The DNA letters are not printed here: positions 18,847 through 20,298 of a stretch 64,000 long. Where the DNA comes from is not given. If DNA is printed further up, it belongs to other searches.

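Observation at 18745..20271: Two divergent paralogs of an Rnl2-family ATP-dependent RNA ligase, with the Rnl2-type C-terminal domain, in a non-kinetoplastid eukaryote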

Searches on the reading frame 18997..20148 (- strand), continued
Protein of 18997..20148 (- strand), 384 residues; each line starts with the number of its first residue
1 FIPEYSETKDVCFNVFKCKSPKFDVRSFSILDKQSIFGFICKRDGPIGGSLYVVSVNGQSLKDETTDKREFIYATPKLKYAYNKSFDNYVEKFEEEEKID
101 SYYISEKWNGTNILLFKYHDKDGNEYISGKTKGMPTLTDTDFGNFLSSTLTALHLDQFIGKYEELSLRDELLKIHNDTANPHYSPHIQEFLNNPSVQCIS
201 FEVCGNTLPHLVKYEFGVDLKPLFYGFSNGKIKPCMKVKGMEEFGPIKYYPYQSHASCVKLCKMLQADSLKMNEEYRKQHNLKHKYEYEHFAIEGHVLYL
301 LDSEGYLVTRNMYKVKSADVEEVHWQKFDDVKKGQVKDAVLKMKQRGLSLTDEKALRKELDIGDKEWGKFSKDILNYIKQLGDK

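Call 80: search_protein_families(library=ncbifam, proteins=[P0001, P0019, P0012, P0009, P0118, P0112, P0022, P0038], max_evalue=0.01)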
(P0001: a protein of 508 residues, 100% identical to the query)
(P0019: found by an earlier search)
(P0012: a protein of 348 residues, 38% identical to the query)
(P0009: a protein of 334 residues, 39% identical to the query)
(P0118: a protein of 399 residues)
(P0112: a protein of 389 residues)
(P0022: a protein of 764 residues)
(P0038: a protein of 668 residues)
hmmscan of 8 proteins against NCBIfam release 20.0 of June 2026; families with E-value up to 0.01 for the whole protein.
P0001 (508 aa): 0 families

P0019 (420 aa): 0 families

P0012 (348 aa): 0 families

P0009 (334 aa): 0 families

P0118 (399 aa): 0 families

P0112 (389 aa): 0 families

P0022 (764 aa): 8 families
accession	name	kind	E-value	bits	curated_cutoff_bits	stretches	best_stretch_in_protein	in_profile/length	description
TIGR01663.1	PNK-3'Pase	equivalog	1.9e-19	69.4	502.8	1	604-746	360-501/520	bifunctional polynucleotide phosphatase/kinase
NF003828.1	PRK05416.1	equivalog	6.3e-05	22.6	244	1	610-724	1-117/278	RNase adapter RapZ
TIGR04075.1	bacter_Pnkp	equivalog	0.00013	20.3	750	1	647-712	61-125/851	polynucleotide kinase-phosphatase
TIGR01359.1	UMP_CMP_kin_fam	subfamily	0.0016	18.4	207.6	0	656-710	76-129/185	UMP-CMP kinase family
TIGR03574.1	selen_PSTK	equivalog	0.0016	17.9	290.5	0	644-708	54-117/249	L-seryl-tRNA(Sec) kinase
TIGR04352.1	HprK_rel_A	equivalog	0.0033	16.6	200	1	605-633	105-133/280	HprK-related kinase A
NF006015.0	PRK08154.1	subfamily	0.0051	16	204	0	686-726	229-269/314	anaerobic benzoate catabolism transcriptional regulator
NF006745.0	PRK09270.1-4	equivalog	0.0075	15.2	228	0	599-629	32-63/246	nucleoside/nucleotide kinase family protein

P0038 (668 aa): 9 families
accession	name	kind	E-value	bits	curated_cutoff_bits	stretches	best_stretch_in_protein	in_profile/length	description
TIGR01663.1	PNK-3'Pase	equivalog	2e-07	29.8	502.8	1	364-487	365-483/520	bifunctional polynucleotide phosphatase/kinase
TIGR04075.1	bacter_Pnkp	equivalog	1.2e-06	27.1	750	1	406-512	63-164/851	polynucleotide kinase-phosphatase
NF001384.0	PRK00279.2-2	equivalog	6.7e-05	22.7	152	1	363-397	2-37/191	adenylate kinase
TIGR03574.1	selen_PSTK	equivalog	9e-05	22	290.5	1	367-494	3-145/249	L-seryl-tRNA(Sec) kinase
TIGR00959.1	ffh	equivalog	0.0021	17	473.2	1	359-388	95-125/428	signal recognition particle protein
TIGR02173.1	cyt_kin_arch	equivalog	0.0047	16.9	102.1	0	368-419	5-57/169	(d)CMP kinase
TIGR01313.1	therm_gnt_kin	subfamily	0.0052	16.6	113.75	0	422-466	77-118/164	gluconokinase, GntK/IdnK-type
TIGR03499.1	FlhF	equivalog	0.0059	16.6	174.15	0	313-381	140-217/286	flagellar biosynthesis GTPase FlhF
TIGR03575.1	selen_PSTK_euk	equivalog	0.0069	15.7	382.35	0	403-491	115-202/340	L-seryl-tRNA(Sec) kinase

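Call 83: search_protein_families(library=pfam, alignment_id=A6, max_evalue=1)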
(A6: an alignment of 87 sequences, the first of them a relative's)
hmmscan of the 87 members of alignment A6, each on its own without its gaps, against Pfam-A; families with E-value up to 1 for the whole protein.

A. member 1, P0001 (508 aa): 2 families
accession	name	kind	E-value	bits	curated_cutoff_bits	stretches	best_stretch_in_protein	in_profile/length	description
PF10500.14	SR-25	-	0.0091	16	40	1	432-506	42-112/226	Nuclear RNA-splicing-associated protein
PF15814.10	FAM199X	-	0.039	13.5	27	1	413-478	178-240/320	Protein family FAM199X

B. families by the number of members that match (of 87 scanned): 120 families (the first 25 are shown)
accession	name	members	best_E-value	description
PF09414.15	RNA_ligase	27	2.1e-06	RNA ligase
PF13671.12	AAA_33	16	5.1e-19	AAA domain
PF13238.12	AAA_18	15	9.7e-08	AAA domain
PF08433.16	KTI12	14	2.2e-10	Chromatin associated protein KTI12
PF13207.12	AAA_17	13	2.4e-05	AAA domain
PF13401.12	AAA_22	13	0.00075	AAA domain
PF06414.18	Zeta_toxin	12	3.7e-05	Zeta toxin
PF20720.3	nSTAND3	12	0.0012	Novel STAND NTPase 3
PF13191.12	AAA_16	11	0.001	AAA ATPase domain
PF00005.33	ABC_tran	11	0.0038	ABC transporter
PF01591.24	6PF2K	9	0.0084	6-phosphofructo-2-kinase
PF24883.2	NPHP3_N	9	0.011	Nephrocystin 3, N-terminal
PF13521.12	AAA_28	8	0.0052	AAA domain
PF07728.20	AAA_5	8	0.023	AAA domain (dynein-related subfamily)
PF03668.21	RapZ-like_N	7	5.3e-06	RapZ-like N-terminal domain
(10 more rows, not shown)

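Call 84: list_cluster_members(proteins=[P0011, P0007, P0008, P0014, P0006, P0002, P0005, P0015, P0041, P0038])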
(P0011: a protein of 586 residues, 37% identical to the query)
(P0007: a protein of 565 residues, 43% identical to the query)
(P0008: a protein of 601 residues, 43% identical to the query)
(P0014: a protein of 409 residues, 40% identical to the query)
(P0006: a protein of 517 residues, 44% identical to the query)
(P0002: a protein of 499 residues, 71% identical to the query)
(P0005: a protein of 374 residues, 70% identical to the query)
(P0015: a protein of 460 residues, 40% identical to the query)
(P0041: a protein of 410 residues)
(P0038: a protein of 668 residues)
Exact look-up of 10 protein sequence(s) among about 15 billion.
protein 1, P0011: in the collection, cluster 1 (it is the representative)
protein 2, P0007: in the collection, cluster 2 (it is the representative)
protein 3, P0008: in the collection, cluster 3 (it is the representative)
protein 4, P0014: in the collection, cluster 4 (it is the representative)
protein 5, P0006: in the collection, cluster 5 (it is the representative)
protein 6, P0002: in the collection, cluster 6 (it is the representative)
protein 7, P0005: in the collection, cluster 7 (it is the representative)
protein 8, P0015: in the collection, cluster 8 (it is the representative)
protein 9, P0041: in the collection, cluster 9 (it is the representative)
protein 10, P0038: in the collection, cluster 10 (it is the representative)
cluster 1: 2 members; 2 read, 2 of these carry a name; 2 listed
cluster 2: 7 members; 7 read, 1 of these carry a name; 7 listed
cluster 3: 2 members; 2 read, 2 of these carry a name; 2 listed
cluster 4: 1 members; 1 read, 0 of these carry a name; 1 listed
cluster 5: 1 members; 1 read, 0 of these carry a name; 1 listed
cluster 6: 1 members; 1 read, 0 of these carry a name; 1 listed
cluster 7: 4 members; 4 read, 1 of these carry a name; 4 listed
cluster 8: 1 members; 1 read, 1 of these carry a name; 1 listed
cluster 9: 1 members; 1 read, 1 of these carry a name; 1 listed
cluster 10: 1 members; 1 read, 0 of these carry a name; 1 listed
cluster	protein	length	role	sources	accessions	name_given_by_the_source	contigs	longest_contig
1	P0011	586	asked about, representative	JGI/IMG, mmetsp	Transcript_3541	Transcript_3541/g.10986 ORF Transcript_3541/g.10986 Transcript_3541/m.10986 type:complete ...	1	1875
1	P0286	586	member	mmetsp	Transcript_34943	Transcript_34943/g.87934 ORF Transcript_34943/g.87934 Transcript_34943/m.87934 ...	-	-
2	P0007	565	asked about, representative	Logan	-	-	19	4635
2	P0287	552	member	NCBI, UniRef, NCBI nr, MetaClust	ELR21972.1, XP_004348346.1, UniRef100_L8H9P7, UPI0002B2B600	uncharacterized protein ACA1_325440 [Acanthamoeba castellanii str. Neff] | Uncharacterized protein n=1 Tax=Acanthamoeba castellanii (strain ATCC 30010 / Neff) ... | status=active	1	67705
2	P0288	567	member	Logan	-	-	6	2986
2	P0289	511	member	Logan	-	-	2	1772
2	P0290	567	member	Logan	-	-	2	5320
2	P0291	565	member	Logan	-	-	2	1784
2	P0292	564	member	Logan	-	-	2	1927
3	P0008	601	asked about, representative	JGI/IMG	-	predicted kinase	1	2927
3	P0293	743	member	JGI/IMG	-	predicted kinase/3',5'-cyclic AMP phosphodiesterase CpdA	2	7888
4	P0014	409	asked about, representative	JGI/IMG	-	-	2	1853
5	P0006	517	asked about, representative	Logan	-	-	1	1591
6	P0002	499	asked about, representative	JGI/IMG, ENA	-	-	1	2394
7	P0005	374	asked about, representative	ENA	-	-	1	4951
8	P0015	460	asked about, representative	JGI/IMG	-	predicted kinase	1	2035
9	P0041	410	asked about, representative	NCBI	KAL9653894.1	hypothetical protein ABK040_012953 [Willaertia magna]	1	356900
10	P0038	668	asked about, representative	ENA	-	-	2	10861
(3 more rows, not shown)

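Call 101: search_protein_families(library=pfam, proteins=[L004:3462-4244:+, L004:4254-5498:+, L004:5498-6613:+, L004:7116-9407:+, L004:9815-10357:+, L004:10429-11460:+, L004:11495-12898:+, L004:12988-13872:-, L001:7044-7886:-, L001:2798-3772:-], max_evalue=0.001)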
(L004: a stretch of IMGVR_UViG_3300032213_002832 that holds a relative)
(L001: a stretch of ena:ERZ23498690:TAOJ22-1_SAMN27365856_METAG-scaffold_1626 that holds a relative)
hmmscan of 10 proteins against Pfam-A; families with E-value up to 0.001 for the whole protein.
L004:3462-4244:+ (260 aa): 3 families
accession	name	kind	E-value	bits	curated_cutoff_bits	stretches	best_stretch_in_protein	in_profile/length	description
PF13365.12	Trypsin_2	-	5.1e-16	60.1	27.6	1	55-233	1-144/144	Trypsin-like peptidase domain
PF00089.32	Trypsin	-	1.9e-08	34.8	20.6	1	45-240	17-201/220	Trypsin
PF05579.19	Peptidase_S32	-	0.00018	21.2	24.7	0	213-233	204-224/297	Equine arteritis virus serine endopeptidase S32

L004:4254-5498:+ (414 aa): 3 families
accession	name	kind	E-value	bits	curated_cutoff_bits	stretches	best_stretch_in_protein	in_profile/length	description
PF01068.26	DNA_ligase_A_M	-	1.6e-19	70.9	26.2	1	137-327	2-204/204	ATP dependent DNA ligase domain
PF14743.12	DNA_ligase_OB_2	-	3.5e-17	62.6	28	1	341-411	1-66/66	DNA ligase OB-like domain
PF04679.21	DNA_ligase_A_C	-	4.2e-07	30.7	27.5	1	377-414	61-94/94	ATP dependent DNA ligase C terminal region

L004:5498-6613:+ (371 aa): 2 families
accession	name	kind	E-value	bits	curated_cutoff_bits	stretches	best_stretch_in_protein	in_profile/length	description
PF21189.3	PHA02142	-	2e-21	76.7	27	1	8-92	3-89/92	PHA02142 OB-fold domain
PF09414.15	RNA_ligase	-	8.8e-21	75.2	27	1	160-358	1-171/171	RNA ligase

L004:7116-9407:+ (763 aa): 6 families
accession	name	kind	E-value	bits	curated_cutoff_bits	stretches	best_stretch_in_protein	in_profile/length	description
PF13671.12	AAA_33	-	4e-16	60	27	2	611-642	1-33/143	AAA domain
PF00149.33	Metallophos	-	1.5e-12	48.8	21.5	1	1-197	1-190/191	Calcineurin-like phosphoesterase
PF13238.12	AAA_18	-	4.9e-08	33.9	29.4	1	612-708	1-111/128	AAA domain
PF08433.16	KTI12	-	0.0003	20.8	22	0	611-632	3-24/271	Chromatin associated protein KTI12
PF06414.18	Zeta_toxin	-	0.00046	20.1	22.3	0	603-642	10-54/199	Zeta toxin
PF13207.12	AAA_17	-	0.00083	20.1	27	0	615-632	1-18/136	AAA domain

L004:9815-10357:+ (180 aa): 2 families
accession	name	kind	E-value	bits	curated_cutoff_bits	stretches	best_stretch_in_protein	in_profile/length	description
PF17820.7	PDZ_6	-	2.2e-06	27.7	27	1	122-145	2-25/54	PDZ domain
PF13180.12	PDZ_2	-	0.00013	22.6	27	1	107-168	2-62/80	PDZ domain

L004:10429-11460:+ (343 aa): 2 families
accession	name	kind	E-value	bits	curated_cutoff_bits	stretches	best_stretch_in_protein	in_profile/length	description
PF00293.34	NUDIX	-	3.1e-14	53.6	21.1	1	206-335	5-130/134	NUDIX domain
PF01467.32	CTP_transf_like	-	7.3e-08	33.1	21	1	10-68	1-58/133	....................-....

L004:11495-12898:+ (467 aa): 2 families
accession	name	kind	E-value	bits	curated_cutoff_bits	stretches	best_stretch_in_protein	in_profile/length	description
PF04095.22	NAPRTase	-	4.2e-56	190.8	20.8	1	171-434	1-222/239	Nicotinate phosphoribosyltransferase (NAPRTase) family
PF18127.6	NAMPT_N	-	1.3e-41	141.3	25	1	3-100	1-98/98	Nicotinamide phosphoribosyltransferase, N-terminal domain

L004:12988-13872:- (294 aa): 1 family
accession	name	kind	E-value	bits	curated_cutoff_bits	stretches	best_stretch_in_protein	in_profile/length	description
PF00574.28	CLP_protease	-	3.3e-22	79.7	20.2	1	41-200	23-181/182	Clp protease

L001:7044-7886:- (280 aa): 0 families

L001:2798-3772:- (324 aa): 0 families
